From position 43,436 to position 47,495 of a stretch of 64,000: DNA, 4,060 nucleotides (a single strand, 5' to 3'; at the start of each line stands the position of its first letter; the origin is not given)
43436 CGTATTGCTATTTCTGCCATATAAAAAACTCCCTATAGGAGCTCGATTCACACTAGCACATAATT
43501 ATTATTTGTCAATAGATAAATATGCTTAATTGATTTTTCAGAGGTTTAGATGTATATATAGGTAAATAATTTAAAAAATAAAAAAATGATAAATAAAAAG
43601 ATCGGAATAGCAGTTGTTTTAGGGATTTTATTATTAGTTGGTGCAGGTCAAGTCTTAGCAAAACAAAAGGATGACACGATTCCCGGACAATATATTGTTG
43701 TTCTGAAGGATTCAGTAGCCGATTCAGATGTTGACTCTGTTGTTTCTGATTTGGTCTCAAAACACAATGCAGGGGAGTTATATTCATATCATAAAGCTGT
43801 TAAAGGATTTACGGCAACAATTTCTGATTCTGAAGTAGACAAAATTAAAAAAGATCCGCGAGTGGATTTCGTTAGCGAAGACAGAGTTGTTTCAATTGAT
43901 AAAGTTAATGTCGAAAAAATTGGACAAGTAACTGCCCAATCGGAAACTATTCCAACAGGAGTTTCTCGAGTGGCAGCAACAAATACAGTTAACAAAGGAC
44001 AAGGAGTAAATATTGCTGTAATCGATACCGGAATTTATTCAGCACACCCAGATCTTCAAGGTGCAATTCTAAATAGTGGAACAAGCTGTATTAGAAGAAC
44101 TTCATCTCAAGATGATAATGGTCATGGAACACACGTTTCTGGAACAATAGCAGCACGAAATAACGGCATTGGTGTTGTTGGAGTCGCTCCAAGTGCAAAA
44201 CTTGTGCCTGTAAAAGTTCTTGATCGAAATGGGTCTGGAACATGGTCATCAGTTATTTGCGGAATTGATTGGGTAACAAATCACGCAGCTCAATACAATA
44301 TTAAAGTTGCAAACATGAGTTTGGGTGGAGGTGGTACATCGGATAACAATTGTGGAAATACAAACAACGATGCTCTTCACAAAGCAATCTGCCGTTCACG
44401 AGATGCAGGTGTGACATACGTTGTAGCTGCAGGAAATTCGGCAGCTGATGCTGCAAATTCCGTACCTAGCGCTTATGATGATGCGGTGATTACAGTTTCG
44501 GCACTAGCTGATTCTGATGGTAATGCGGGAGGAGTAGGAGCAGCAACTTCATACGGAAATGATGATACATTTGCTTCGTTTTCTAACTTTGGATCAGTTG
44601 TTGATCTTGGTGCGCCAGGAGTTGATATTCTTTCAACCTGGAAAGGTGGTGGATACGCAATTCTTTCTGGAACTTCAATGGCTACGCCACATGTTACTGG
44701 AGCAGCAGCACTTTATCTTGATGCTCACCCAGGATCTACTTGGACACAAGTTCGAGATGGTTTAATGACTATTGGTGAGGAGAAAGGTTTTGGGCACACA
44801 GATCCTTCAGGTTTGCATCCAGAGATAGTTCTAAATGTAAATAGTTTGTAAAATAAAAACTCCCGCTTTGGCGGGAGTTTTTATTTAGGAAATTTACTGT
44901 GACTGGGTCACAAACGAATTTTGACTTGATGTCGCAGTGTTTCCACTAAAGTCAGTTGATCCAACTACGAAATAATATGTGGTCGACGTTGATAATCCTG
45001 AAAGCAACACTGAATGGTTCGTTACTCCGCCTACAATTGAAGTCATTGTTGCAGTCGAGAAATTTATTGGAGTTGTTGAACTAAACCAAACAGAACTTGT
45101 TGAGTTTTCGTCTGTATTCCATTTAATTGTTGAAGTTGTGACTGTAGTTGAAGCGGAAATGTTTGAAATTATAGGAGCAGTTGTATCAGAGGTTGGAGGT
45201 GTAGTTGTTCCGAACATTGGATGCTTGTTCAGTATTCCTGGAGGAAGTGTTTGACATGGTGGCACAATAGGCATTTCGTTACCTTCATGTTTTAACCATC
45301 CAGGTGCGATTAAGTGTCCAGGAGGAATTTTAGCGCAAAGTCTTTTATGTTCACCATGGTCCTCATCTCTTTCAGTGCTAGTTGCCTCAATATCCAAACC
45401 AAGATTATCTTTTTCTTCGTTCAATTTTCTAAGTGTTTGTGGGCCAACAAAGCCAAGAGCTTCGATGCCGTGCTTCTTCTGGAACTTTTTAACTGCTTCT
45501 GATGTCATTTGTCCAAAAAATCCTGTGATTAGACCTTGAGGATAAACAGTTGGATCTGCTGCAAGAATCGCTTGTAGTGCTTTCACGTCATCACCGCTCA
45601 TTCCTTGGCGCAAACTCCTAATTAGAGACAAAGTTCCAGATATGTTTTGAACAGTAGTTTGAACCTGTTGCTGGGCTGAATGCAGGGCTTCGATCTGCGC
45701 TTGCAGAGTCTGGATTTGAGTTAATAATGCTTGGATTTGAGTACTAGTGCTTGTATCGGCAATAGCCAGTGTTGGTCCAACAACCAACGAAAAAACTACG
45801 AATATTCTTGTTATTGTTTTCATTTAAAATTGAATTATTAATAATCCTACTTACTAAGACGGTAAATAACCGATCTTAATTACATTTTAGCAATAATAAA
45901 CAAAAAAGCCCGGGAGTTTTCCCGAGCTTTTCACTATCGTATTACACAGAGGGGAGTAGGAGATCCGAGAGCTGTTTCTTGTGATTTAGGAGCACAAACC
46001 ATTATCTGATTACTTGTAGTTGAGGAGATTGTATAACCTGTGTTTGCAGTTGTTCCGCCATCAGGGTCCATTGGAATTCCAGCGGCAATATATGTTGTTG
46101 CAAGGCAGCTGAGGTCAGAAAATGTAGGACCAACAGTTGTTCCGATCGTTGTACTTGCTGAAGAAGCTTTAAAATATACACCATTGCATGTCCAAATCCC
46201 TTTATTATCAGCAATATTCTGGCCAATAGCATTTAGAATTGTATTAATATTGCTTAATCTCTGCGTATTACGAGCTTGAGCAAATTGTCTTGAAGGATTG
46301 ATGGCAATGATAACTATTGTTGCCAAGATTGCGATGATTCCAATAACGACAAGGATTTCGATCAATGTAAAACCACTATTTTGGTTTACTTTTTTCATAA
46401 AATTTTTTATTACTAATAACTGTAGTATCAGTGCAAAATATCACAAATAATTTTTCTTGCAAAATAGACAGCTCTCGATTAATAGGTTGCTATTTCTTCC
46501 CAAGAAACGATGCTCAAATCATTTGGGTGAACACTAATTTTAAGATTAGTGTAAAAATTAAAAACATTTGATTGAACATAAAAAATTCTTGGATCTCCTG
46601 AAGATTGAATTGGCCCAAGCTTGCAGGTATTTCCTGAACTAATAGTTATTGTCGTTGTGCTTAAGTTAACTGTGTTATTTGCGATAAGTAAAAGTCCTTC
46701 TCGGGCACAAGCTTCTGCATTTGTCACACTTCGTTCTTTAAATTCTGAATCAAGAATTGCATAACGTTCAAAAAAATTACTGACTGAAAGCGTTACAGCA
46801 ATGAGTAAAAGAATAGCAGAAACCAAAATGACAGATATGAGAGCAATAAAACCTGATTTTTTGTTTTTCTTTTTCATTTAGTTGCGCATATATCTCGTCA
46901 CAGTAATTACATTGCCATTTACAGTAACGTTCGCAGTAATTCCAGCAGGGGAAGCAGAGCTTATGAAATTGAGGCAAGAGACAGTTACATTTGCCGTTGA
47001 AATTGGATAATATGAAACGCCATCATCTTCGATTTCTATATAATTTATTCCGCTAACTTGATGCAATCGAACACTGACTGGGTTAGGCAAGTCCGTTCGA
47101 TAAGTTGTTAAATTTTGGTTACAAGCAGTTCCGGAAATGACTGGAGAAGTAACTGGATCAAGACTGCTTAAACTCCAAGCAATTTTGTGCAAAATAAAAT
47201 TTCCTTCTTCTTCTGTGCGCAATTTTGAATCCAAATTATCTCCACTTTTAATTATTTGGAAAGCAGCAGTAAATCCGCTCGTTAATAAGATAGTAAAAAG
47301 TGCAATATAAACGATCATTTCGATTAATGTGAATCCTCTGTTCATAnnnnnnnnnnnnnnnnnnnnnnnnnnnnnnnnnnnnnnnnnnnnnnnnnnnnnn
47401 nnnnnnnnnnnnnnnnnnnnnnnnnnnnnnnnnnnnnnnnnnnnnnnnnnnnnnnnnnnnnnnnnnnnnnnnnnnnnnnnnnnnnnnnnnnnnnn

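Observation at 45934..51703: Type IV pilus cluster 1 with a 490-aa pilin-like protein fused to an LVIVD-repeat beta-propeller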

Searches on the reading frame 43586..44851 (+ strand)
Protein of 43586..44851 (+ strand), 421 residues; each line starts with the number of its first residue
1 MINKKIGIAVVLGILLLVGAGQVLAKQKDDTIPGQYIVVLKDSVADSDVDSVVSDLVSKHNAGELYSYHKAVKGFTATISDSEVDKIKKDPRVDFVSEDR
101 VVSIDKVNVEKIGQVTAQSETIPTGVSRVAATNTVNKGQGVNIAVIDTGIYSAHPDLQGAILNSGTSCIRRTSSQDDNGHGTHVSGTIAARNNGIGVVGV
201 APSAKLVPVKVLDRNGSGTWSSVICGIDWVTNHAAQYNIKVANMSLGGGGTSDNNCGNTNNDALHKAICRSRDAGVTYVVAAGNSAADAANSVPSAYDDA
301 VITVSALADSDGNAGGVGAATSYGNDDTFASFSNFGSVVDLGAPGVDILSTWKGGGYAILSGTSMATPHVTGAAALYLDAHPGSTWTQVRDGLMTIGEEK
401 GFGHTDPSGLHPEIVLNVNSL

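Call 3: search_protein_families(library=pfam, proteins=[window:43586-44851:+], max_evalue=0.1)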
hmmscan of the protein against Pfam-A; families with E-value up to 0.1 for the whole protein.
window:43586-44851:+ (421 aa): 2 families
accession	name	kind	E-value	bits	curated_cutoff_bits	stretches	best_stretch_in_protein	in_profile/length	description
PF00082.27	Peptidase_S8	-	1.5e-47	162.7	21.8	1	138-395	1-271/288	Subtilase family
PF05922.21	Inhibitor_I9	-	5.6e-12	46.6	21.2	1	35-104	1-81/82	Peptidase inhibitor I9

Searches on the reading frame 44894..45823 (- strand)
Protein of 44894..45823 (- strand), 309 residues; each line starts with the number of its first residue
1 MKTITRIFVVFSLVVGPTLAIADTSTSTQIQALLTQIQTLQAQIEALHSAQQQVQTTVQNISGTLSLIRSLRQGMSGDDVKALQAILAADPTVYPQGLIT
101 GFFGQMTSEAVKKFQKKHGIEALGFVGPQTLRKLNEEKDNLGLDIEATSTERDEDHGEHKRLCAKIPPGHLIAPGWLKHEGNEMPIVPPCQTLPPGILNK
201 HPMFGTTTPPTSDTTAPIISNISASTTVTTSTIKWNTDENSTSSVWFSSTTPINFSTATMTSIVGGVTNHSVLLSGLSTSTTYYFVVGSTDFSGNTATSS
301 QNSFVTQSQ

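Call 3: search_protein_families(library=pfam, proteins=[window:44894-45823:-], max_evalue=0.1)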
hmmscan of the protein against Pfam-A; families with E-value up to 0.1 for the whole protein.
window:44894-45823:- (309 aa): 8 families
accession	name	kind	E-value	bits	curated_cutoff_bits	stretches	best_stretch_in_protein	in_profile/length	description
PF01471.23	PG_binding_1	-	8.4e-12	45.5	23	1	76-134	1-57/57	Putative peptidoglycan binding domain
PF16656.11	Pur_ac_phosph_N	-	1.8e-06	28.9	30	1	224-306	8-93/93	Purple acid Phosphatase, N-terminal domain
PF11336.14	DUF3138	-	0.016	14.4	27.3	1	15-55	10-52/525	Protein of unknown function (DUF3138)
PF03036.21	Perilipin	-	0.024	14.1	33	1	38-77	224-263/403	Perilipin family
PF08287.16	DASH_Spc19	-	0.025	14.9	26.3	1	3-66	34-98/155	Spc19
PF06005.17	ZapB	-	0.033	15.1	31.5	1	28-62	11-45/71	Cell division protein ZapB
PF04977.20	DivIC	-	0.033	14.4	28.9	0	28-62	17-51/80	Septum formation initiator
PF25450.1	Rab11-FIP3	-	0.039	14.7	31.9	0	30-72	70-112/125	Rab11-FIP3-like domain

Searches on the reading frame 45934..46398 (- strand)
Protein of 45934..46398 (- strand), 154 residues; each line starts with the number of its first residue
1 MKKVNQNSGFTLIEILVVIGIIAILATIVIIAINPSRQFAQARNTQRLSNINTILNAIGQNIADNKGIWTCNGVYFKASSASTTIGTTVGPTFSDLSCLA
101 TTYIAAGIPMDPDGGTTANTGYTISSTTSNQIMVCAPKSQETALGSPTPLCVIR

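Call 3: search_protein_families(library=pfam, proteins=[window:45934-46398:-], max_evalue=0.1)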
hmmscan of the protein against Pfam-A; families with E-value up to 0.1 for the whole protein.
window:45934-46398:- (154 aa): 2 families
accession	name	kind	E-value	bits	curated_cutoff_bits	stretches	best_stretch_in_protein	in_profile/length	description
PF07963.17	N_methyl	-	8.4e-08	31.9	21.2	1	6-29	3-26/27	Prokaryotic N-terminal methylation motif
PF11773.13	ComGE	-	0.077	13.4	25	0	12-58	2-47/82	Competence system putative prepilin ComGE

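Call 4: search_protein_families(library=ncbifam, proteins=[window:45934-46398:-], max_evalue=0.1)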
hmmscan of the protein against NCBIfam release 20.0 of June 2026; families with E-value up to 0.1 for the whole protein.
window:45934-46398:- (154 aa): 15 families
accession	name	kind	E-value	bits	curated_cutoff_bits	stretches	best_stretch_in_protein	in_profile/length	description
TIGR01708.2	typeII_sec_gspH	equivalog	1.2e-07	31.9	80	1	8-47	2-42/169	type II secretion system minor pseudopilin GspH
NF007862.0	PRK10574.1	equivalog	2.3e-07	31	138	1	5-73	2-68/145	prepilin peptidase-dependent pilin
TIGR02532.1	IV_pilin_GFxxxE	domain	2.6e-07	30.2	16.3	1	8-30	2-24/24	prepilin-type N-terminal cleavage/methylation domain-containing protein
TIGR01710.1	typeII_sec_gspG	equivalog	2.8e-06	27.4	88.85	1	8-62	1-53/134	type II secretion system major pseudopilin GspG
NF041013.1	T4P_ComGE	equivalog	3.1e-06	27.2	49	1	5-46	1-42/83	competence type IV pilus minor pilin ComGE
NF040982.1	ComGD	equivalog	6.7e-05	23.3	70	1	8-57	2-49/139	competence type IV pilus minor pilin ComGD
NF040999.1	pilin_ComGC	equivalog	7.7e-05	22.8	75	1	8-42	2-36/84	competence type IV pilus major pilin ComGC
NF041775.1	typeIV_PilA_Myxo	equivalog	0.00034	20.6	400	1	6-53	9-50/214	type IV pilin protein PilA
NF007800.0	PRK10506.1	equivalog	0.00038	20.3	158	1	3-32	4-33/163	prepilin peptidase-dependent protein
TIGR02596.1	TIGR02596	subfamily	0.00047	20.3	70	1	10-38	1-29/196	Verru_Chthon cassette protein D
TIGR01707.1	gspI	equivalog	0.0012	19.3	44.35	1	9-39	1-31/101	type II secretion system minor pseudopilin GspI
TIGR01711.1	gspJ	equivalog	0.0017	18.2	64.85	1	9-62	2-57/192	type II secretion system minor pseudopilin GspJ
TIGR02599.1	TIGR02599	subfamily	0.0059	15.9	256.5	1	9-61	1-55/361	Verru_Chthon cassette protein C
NF041002.1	pilin_ComGF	equivalog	0.026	14.8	80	1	8-47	2-41/139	competence type IV pilus minor pilin ComGF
NF038304.1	EPS_HpsC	equivalog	0.091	12.3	200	0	3-30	16-47/318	hormogonium polysaccharide secretion pseudopilin HpsC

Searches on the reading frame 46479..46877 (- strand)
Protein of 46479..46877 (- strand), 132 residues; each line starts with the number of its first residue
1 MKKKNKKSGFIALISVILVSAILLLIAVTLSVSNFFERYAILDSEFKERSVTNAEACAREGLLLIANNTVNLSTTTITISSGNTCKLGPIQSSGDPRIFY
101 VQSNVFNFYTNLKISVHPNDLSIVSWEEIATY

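Call 3: search_protein_families(library=pfam, proteins=[window:46479-46877:-], max_evalue=0.1)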
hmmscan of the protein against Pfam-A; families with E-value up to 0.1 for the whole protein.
window:46479-46877:- (132 aa): 1 family
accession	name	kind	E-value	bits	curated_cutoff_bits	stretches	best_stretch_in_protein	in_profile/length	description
PF17386.8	LBP_C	-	0.065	13.5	26.6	0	60-87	16-45/53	Lacto-N-biose phosphorylase C-terminal domain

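Call 4: search_protein_families(library=ncbifam, proteins=[window:46479-46877:-], max_evalue=0.1)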
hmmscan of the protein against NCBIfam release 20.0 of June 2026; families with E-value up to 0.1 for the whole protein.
window:46479-46877:- (132 aa): 1 family
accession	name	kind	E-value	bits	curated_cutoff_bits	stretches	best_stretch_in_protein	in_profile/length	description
NF041534.1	rodZ_Strepcoccus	equivalog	0.066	12.4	375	1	2-116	97-201/275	cytoskeleton protein RodZ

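Call 43: find_homologous_proteins(query=window:46479-46877:-, max_evalue=0.001)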
Query window:46479-46877:- (132 aa): 22 proteins with E <= 0.001 among 75 candidates.
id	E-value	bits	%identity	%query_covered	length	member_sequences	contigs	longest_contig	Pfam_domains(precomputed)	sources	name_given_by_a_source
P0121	4.3e-77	274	100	100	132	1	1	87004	-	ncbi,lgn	-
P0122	1.9e-46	175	68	98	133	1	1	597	-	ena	-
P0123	4.2e-44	167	64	97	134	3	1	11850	-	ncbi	-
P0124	8.9e-43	163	61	99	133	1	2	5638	-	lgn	-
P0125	3.7e-42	161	63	100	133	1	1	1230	-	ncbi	-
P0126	1.4e-41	159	59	96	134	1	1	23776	-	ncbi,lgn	-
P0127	2.6e-40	155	61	97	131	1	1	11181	-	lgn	-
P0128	9.6e-40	153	59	93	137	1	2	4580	-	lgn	-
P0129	2.4e-33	133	57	92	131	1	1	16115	-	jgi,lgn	jgi:hypothetical protein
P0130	3.9e-30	122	53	98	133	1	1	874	-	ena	-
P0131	3.2e-28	116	50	98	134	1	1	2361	-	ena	-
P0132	6.3e-24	102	45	94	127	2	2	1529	-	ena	-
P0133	2.9e-23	100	39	98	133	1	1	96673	-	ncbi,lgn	-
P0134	3.1e-20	90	46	94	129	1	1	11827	-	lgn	-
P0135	2.1e-19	88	44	88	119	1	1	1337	-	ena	-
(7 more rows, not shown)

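Call 64: predict_structure(alignment_id=A3)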
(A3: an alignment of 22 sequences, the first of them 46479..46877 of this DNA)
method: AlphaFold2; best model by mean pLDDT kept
length: 132 residues; sequences in the alignment: 22
mean_pLDDT: 86.5   pTM: 0.63
mean pLDDT of the five models: 86.5, 85.2, 85.0, 84.4, 84.5
residues with pLDDT >= 90: 65; 70-90: 56; 50-70: 9; < 50: 2
segments of 3 or more residues with pLDDT < 50: none
pLDDT, mean of each block of 10 residues (from residue 1): 58 86 87 73 88 94 91 89 89 91 91 95 94 79
secondary structure, 60 per line:
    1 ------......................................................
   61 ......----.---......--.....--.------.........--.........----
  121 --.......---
elements in order: H7-66 E75-80 E83-87 E97-105 E108-116 E123-129

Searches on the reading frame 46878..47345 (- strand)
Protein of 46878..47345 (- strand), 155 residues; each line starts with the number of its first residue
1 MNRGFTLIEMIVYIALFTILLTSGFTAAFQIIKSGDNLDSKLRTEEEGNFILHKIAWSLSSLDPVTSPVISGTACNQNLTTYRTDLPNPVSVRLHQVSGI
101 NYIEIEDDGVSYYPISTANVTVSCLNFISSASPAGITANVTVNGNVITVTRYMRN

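Call 3: search_protein_families(library=pfam, proteins=[window:46878-47345:-], max_evalue=0.1)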
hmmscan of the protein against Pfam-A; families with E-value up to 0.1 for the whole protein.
window:46878-47345:- (155 aa): 2 families
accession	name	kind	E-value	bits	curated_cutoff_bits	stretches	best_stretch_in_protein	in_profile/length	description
PF07963.17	N_methyl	-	5.1e-07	29.4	21.2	1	2-23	4-25/27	Prokaryotic N-terminal methylation motif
PF22865.1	MgtS-like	-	0.032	14.6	27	1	9-29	4-24/31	Small protein MgtS-like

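Call 4: search_protein_families(library=ncbifam, proteins=[window:46878-47345:-], max_evalue=0.1)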
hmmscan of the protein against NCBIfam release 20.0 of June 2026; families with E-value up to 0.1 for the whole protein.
window:46878-47345:- (155 aa): 12 families
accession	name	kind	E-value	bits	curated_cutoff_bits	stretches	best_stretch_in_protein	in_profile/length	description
TIGR02532.1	IV_pilin_GFxxxE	domain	0.0012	18.6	16.3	1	3-22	2-21/24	prepilin-type N-terminal cleavage/methylation domain-containing protein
NF041002.1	pilin_ComGF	equivalog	0.0026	18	80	1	2-42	1-40/139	competence type IV pilus minor pilin ComGF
NF041013.1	T4P_ComGE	equivalog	0.0031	17.6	49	1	2-42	3-43/83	competence type IV pilus minor pilin ComGE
TIGR01711.1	gspJ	equivalog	0.0071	16.2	64.85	1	3-34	1-32/192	type II secretion system minor pseudopilin GspJ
TIGR01708.2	typeII_sec_gspH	equivalog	0.011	15.7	80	1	3-30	2-28/169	type II secretion system minor pseudopilin GspH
NF040982.1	ComGD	equivalog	0.012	16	70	1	2-31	1-29/139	competence type IV pilus minor pilin ComGD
NF006453.0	PRK08808.1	equivalog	0.019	14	295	1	3-36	7-36/211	type II secretion system protein J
NF007862.0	PRK10574.1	equivalog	0.02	15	138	1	2-29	4-31/145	prepilin peptidase-dependent pilin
TIGR01707.1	gspI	equivalog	0.022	15.3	44.35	1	4-41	1-38/101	type II secretion system minor pseudopilin GspI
NF007800.0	PRK10506.1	equivalog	0.027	14.3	158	1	2-26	8-32/163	prepilin peptidase-dependent protein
NF033842.1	small_MgtS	equivalog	0.028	14.5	35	1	9-29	4-24/31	protein MgtS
NF040999.1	pilin_ComGC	equivalog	0.052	13.8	75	1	3-21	2-20/84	competence type IV pilus major pilin ComGC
